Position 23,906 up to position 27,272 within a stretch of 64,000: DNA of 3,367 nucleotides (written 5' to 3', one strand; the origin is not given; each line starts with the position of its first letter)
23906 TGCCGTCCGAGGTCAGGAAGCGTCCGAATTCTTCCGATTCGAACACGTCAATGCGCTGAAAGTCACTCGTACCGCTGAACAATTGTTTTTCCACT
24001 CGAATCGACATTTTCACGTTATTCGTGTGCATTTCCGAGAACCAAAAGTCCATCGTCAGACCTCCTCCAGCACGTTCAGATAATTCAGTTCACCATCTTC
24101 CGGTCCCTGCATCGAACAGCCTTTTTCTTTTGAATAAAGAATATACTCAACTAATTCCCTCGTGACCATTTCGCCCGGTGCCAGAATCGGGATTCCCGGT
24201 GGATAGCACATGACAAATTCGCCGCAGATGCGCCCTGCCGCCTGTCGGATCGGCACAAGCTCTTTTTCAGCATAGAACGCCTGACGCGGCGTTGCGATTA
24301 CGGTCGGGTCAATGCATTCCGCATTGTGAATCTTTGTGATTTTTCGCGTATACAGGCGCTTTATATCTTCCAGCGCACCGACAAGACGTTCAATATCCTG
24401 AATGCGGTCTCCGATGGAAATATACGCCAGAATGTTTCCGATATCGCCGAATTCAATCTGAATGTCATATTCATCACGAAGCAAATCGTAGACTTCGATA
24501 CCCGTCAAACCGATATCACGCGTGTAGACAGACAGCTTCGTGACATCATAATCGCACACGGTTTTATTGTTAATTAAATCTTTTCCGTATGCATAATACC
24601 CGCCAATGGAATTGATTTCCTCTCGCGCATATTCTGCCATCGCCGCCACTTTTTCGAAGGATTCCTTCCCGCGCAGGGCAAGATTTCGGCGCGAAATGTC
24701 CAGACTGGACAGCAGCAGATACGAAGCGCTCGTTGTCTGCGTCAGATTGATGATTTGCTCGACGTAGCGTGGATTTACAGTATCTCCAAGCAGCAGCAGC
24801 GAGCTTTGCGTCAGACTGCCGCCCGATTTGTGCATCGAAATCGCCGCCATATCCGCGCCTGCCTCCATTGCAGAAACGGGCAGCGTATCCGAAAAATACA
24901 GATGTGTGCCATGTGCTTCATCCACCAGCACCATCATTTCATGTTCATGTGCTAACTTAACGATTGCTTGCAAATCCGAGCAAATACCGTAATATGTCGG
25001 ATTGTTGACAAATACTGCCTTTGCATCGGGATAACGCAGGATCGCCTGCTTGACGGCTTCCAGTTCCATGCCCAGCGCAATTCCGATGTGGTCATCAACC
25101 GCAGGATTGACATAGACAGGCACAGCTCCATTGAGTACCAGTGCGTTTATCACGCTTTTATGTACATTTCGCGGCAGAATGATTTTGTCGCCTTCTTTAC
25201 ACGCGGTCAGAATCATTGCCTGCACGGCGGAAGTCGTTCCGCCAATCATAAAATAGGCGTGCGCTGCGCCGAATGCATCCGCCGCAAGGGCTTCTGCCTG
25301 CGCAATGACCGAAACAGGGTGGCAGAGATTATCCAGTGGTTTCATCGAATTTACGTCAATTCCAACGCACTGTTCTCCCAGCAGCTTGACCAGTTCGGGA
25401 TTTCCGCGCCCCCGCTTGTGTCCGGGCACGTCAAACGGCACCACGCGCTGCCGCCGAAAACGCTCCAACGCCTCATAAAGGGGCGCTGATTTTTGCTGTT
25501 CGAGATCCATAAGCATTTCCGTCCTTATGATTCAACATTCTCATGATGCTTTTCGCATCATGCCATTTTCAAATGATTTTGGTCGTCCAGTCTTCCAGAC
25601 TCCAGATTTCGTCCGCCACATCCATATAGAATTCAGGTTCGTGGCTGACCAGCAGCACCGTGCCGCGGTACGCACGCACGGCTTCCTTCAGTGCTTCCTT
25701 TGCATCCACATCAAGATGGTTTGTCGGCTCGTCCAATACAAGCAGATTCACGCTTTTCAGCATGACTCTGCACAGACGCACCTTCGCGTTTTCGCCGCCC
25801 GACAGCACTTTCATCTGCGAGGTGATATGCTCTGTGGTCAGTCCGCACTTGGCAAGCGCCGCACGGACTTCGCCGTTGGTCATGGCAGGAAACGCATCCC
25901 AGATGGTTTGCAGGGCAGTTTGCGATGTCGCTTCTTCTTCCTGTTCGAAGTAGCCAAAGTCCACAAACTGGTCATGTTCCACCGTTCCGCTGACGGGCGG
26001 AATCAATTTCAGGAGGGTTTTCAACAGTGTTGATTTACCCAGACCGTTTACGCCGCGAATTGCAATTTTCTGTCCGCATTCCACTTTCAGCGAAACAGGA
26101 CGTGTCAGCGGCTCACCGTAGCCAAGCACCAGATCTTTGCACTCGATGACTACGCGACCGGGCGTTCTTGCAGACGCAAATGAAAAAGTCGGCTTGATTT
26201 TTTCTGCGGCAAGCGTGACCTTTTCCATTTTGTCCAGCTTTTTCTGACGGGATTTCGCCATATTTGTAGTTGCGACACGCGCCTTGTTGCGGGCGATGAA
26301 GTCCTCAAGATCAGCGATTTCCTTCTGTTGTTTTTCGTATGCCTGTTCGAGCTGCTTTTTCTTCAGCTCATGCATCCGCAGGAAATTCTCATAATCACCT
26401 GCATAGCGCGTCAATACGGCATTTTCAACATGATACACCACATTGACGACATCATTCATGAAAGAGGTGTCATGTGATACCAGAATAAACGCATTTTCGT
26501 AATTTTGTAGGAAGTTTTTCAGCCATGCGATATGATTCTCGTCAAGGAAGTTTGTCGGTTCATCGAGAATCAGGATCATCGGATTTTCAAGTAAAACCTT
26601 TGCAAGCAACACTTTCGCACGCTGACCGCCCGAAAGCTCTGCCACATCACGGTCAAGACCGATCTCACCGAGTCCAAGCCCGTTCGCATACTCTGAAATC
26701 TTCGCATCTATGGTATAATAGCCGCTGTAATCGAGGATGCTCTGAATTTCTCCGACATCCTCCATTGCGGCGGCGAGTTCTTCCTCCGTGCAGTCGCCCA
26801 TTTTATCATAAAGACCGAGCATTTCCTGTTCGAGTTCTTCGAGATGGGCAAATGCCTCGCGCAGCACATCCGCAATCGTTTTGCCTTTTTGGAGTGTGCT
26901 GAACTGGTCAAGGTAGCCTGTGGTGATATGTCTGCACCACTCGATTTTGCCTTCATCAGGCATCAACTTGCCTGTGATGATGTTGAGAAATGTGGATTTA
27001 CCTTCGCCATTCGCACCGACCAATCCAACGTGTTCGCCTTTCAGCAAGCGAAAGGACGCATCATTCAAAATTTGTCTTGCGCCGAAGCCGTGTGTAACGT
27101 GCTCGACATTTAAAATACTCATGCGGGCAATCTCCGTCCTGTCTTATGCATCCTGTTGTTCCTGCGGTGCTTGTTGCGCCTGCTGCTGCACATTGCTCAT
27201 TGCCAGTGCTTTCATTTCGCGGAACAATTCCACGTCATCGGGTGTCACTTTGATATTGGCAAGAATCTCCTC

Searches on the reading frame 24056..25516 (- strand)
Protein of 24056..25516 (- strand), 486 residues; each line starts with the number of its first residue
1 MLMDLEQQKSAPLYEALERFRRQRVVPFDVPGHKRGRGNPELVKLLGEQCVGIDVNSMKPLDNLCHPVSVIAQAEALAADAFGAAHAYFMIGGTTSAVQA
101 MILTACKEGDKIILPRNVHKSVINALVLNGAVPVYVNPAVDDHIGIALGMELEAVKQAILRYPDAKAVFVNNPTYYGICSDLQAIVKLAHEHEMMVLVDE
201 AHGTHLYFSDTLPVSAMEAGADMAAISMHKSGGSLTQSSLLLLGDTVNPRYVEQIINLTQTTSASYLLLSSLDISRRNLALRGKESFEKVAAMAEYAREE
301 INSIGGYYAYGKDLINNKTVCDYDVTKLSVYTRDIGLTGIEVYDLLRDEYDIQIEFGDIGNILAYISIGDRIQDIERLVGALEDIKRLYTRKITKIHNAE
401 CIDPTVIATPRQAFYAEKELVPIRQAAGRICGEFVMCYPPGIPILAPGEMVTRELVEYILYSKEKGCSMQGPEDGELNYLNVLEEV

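Call 54: search_protein_families(library=pfam, proteins=[window:24056-25516:-], max_evalue=0.01)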
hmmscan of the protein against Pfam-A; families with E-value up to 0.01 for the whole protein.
window:24056-25516:- (486 aa): 8 families
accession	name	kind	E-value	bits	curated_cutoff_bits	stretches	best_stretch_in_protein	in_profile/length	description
PF01276.26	OKR_DC_1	-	2.9e-69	234.3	27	1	12-319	2-335/417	Orn/Lys/Arg decarboxylase, major domain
PF00155.27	Aminotran_1_2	-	1.8e-12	47.6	19.7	1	63-208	36-194/361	Aminotransferase class I and II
PF01041.23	DegT_DnrJ_EryC1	-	1.9e-11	44.3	19.8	1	75-209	30-155/360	DegT/DnrJ/EryC1/StrS aminotransferase family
PF03711.20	OKR_DC_1_C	-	3e-11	44.2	24.2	1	403-464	44-112/132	Orn/Lys/Arg decarboxylase, C-terminal domain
PF00266.25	Aminotran_5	-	6.2e-10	39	21.5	1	71-232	45-203/371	Aminotransferase class-V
PF01053.26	Cys_Met_Meta_PP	-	1.7e-07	30.5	27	1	83-228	66-196/381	Cys/Met metabolism PLP-dependent enzyme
PF01212.27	Beta_elim_lyase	-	8.1e-07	29.1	27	1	73-241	36-210/288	Beta-eliminating lyase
PF05889.19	SepSecS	-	0.00091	18.5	21.1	1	86-205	75-198/389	O-phosphoseryl-tRNA(Sec) selenium transferase, SepSecS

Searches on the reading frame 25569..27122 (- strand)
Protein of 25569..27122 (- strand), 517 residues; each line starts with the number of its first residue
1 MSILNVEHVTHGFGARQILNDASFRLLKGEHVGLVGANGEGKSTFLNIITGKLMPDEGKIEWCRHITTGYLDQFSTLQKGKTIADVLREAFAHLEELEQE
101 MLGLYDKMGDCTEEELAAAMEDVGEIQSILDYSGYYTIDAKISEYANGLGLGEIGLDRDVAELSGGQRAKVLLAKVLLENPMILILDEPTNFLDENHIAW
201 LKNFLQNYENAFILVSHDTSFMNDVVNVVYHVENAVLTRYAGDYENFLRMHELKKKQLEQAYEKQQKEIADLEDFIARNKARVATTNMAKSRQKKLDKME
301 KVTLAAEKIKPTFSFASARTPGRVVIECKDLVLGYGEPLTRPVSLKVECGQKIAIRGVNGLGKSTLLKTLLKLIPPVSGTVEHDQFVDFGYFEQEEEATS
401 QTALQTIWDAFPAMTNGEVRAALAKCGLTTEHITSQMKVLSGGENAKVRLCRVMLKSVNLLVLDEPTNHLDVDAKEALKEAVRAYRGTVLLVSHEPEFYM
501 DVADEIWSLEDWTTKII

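Call 54: search_protein_families(library=pfam, proteins=[window:25569-27122:-], max_evalue=0.01)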
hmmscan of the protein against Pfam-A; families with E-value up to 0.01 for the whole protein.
window:25569-27122:- (517 aa): 22 families
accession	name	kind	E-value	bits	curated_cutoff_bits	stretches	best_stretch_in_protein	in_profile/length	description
PF00005.33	ABC_tran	-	1.2e-50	172.2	25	2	19-191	1-137/137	ABC transporter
PF12848.13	ABC_tran_Xtn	-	5.7e-24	84.5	25.9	1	231-315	2-85/85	ABC transporter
PF13304.12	AAA_21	-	1.9e-12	48.3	27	1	456-500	257-303/304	AAA domain, putative AbiEii toxin, Type IV TA system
PF02463.25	SMC_N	-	2.5e-09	37.3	40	1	159-231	135-210/220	RecF/RecN/SMC N terminal domain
PF13401.12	AAA_22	-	9.3e-06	26.4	27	1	353-482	8-105/130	AAA domain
PF13555.12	AAA_29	-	1.1e-05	25.5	27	0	29-57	23-50/61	P-loop containing region of AAA domain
PF01926.29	MMR_HSR1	-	2.2e-05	25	21.9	0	31-53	1-23/113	50S ribosome-binding GTPase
PF13558.12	SbcC_Walker_B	-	4.1e-05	24.2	27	0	128-201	2-84/90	SbcC/RAD50-like, Walker B motif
PF05729.18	NACHT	-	0.00019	21.7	26.7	0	353-374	3-24/167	NACHT domain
PF03193.22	RsgA_GTPase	-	0.00023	21.5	30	0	26-60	103-137/174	RsgA GTPase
PF13173.12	AAA_14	-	0.00025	21.5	27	0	353-396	5-44/129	AAA domain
PF13191.12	AAA_16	-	0.00037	21.5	32.6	0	353-408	27-75/167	AAA ATPase domain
PF03308.22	MeaB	-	0.00041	19.9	23.1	0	7-54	11-58/273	Methylmalonyl Co-A mutase-associated GTPase MeaB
PF00910.28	RNA_helicase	-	0.00069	20.5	21.5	0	34-88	3-60/105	RNA helicase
PF00931.28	NB-ARC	-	0.00095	18.9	23.5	0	352-464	20-107/248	NB-ARC domain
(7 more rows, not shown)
